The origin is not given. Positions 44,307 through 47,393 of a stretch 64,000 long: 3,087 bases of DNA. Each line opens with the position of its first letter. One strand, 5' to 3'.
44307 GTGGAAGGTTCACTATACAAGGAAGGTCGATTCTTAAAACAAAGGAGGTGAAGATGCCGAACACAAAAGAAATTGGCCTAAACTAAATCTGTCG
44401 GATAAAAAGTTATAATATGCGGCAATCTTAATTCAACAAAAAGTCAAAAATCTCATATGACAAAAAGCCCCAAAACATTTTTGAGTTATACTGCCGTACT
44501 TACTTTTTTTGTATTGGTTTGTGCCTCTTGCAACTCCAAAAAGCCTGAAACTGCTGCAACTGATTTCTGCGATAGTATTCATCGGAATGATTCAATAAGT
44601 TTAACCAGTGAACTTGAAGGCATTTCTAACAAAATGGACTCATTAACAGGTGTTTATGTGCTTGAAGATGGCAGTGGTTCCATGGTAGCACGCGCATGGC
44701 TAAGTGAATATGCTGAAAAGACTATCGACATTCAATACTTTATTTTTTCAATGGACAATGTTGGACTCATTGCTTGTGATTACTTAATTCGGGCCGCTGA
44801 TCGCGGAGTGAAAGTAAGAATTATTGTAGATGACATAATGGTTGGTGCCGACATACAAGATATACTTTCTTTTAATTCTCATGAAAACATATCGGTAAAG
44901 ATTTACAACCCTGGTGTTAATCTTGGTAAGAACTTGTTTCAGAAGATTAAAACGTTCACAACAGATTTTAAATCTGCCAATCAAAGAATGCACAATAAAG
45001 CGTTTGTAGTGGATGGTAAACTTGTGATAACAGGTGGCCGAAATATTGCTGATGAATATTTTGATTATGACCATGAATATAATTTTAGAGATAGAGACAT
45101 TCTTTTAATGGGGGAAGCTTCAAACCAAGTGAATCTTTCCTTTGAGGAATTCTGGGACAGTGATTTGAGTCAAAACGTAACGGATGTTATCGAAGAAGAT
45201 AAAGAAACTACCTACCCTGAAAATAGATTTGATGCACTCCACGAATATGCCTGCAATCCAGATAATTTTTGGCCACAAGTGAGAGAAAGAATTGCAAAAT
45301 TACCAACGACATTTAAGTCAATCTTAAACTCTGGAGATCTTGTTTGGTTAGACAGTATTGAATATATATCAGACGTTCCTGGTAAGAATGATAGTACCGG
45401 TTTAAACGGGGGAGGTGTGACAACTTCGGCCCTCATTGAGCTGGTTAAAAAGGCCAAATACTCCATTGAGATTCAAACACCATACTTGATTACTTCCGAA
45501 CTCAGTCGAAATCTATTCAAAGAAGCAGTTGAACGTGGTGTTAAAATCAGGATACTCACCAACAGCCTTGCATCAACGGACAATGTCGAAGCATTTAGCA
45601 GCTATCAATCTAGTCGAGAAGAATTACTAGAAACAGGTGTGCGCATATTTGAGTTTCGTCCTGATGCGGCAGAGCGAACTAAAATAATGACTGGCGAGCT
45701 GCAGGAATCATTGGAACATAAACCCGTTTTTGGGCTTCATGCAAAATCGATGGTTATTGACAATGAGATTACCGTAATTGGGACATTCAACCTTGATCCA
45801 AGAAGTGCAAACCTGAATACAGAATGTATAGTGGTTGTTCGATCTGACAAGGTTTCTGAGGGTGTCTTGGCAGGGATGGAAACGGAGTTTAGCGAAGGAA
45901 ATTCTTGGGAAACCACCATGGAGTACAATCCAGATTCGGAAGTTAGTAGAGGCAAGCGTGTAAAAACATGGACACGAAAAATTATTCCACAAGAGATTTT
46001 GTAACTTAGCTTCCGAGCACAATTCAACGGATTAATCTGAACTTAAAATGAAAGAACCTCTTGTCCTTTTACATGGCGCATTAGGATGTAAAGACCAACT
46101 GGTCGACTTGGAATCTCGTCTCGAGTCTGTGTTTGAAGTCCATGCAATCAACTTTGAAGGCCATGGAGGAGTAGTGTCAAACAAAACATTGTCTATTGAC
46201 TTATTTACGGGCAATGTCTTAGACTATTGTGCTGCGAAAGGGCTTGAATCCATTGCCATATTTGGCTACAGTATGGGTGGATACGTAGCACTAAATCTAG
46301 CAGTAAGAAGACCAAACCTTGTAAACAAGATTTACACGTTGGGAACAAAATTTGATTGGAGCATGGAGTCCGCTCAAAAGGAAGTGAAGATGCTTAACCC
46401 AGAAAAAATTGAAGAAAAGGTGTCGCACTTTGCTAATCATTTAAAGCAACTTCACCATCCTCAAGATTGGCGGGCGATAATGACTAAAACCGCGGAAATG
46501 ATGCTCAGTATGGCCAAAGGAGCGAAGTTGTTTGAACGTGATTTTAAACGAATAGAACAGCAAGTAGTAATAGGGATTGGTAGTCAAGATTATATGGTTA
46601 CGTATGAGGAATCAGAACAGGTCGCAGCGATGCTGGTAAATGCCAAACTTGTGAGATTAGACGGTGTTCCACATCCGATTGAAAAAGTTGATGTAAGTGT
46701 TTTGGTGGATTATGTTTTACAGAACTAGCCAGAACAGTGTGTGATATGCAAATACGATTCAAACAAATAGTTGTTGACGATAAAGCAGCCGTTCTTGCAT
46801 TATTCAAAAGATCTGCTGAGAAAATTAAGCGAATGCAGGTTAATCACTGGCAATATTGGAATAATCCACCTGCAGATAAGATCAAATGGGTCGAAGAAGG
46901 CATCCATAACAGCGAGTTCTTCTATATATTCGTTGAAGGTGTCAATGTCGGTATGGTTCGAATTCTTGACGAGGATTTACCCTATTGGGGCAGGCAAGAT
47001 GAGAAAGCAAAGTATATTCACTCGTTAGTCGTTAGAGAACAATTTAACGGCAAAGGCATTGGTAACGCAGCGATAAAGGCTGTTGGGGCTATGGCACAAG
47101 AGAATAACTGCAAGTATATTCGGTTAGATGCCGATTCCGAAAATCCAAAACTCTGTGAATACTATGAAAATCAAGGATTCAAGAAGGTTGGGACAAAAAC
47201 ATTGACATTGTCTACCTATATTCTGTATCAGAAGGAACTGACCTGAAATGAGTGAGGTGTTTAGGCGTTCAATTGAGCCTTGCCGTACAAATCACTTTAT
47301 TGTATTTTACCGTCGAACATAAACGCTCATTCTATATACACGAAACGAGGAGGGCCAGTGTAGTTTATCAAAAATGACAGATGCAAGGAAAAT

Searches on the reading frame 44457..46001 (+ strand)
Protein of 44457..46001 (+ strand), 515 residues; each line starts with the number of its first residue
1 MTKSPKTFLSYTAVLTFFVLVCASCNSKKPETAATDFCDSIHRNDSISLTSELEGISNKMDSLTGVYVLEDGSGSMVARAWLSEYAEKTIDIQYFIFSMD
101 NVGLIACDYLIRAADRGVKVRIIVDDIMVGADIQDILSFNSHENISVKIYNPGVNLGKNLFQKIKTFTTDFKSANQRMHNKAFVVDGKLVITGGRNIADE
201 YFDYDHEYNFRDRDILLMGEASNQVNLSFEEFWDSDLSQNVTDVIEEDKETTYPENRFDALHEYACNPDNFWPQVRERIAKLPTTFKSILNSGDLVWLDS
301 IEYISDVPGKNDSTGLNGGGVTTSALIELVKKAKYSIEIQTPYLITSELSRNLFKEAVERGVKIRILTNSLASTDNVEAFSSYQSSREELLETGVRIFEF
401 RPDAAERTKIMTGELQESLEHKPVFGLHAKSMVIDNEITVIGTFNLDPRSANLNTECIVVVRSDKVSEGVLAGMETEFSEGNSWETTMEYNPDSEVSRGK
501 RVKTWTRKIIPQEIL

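Call 3: search_protein_families(library=pfam, proteins=[window:44457-46001:+], max_evalue=0.01)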
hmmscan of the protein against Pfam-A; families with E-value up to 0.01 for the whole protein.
window:44457-46001:+ (515 aa): 3 families
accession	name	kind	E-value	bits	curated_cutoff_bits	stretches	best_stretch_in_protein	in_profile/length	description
PF13091.12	PLDc_2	-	5.2e-41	140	27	2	326-468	1-122/132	PLD-like domain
PF00614.28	PLDc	-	6e-13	48.6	21.9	2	427-450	5-28/28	Phospholipase D Active site motif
PF11495.14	Regulator_TrmB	-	0.0006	19.6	22.2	0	324-376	13-64/233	Archaeal transcriptional regulator TrmB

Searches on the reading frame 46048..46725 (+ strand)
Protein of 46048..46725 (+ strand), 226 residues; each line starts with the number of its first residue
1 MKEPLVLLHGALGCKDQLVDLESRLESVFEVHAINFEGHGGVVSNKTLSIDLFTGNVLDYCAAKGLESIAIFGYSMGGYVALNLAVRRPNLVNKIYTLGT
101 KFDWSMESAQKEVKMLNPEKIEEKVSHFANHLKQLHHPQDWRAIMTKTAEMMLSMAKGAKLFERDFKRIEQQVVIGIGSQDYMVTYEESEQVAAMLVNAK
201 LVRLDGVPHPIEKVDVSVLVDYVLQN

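Call 3: search_protein_families(library=pfam, proteins=[window:46048-46725:+], max_evalue=0.01)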
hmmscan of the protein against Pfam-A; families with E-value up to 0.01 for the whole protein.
window:46048-46725:+ (226 aa): 9 families
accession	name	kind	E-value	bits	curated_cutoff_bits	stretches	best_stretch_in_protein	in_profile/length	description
PF00561.26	Abhydrolase_1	-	9e-13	48.9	25.8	1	4-111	2-112/245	alpha/beta hydrolase fold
PF12146.15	Hydrolase_4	-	5.6e-09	36.1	27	1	5-206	7-229/239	Serine aminopeptidase, S33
PF12697.13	Abhydrolase_6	-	1.8e-08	35.8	26.3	1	5-209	1-204/217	Alpha/beta hydrolase family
PF00975.26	Thioesterase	-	1.2e-05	26.1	26.4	1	4-86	2-85/226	Thioesterase domain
PF00756.26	Esterase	-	0.00023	21.4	22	1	69-98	117-146/251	Putative esterase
PF00326.27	Peptidase_S9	-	0.00041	20.4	22.6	1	67-198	64-172/213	Prolyl oligopeptidase family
PF07819.20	PGAP1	-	0.00046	20.5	24.3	1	59-114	81-141/233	PGAP1-like alpha/beta domain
PF02230.22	Abhydrolase_2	-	0.0027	18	23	1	67-113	105-151/217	Phospholipase/Carboxylesterase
PF01738.24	DLH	-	0.0072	16.4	21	0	56-95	86-125/217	Dienelactone hydrolase family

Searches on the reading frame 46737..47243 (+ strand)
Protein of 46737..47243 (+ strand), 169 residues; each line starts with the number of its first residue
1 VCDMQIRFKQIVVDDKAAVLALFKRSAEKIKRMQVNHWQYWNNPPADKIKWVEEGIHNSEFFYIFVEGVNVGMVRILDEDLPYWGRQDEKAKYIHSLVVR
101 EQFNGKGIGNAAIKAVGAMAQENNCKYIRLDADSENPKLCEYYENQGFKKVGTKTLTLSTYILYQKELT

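Call 3: search_protein_families(library=pfam, proteins=[window:46737-47243:+], max_evalue=0.01)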
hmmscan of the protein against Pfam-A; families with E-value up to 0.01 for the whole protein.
window:46737-47243:+ (169 aa): 5 families
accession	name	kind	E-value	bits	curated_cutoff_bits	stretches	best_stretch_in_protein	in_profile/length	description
PF00583.31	Acetyltransf_1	-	2.1e-14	54.2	20.7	1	37-148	8-116/116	Acetyltransferase (GNAT) family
PF13508.13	Acetyltransf_7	-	2.7e-09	37.7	27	1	59-150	3-84/84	Acetyltransferase (GNAT) domain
PF13673.13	Acetyltransf_10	-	2.9e-09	37.4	23.6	1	57-154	29-113/128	Acetyltransferase (GNAT) domain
PF13523.12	Acetyltransf_8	-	1.6e-05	25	27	1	88-153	76-142/145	Acetyltransferase (GNAT) domain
PF13302.13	Acetyltransf_3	-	0.0006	21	25.4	1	32-149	21-138/138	Acetyltransferase (GNAT) domain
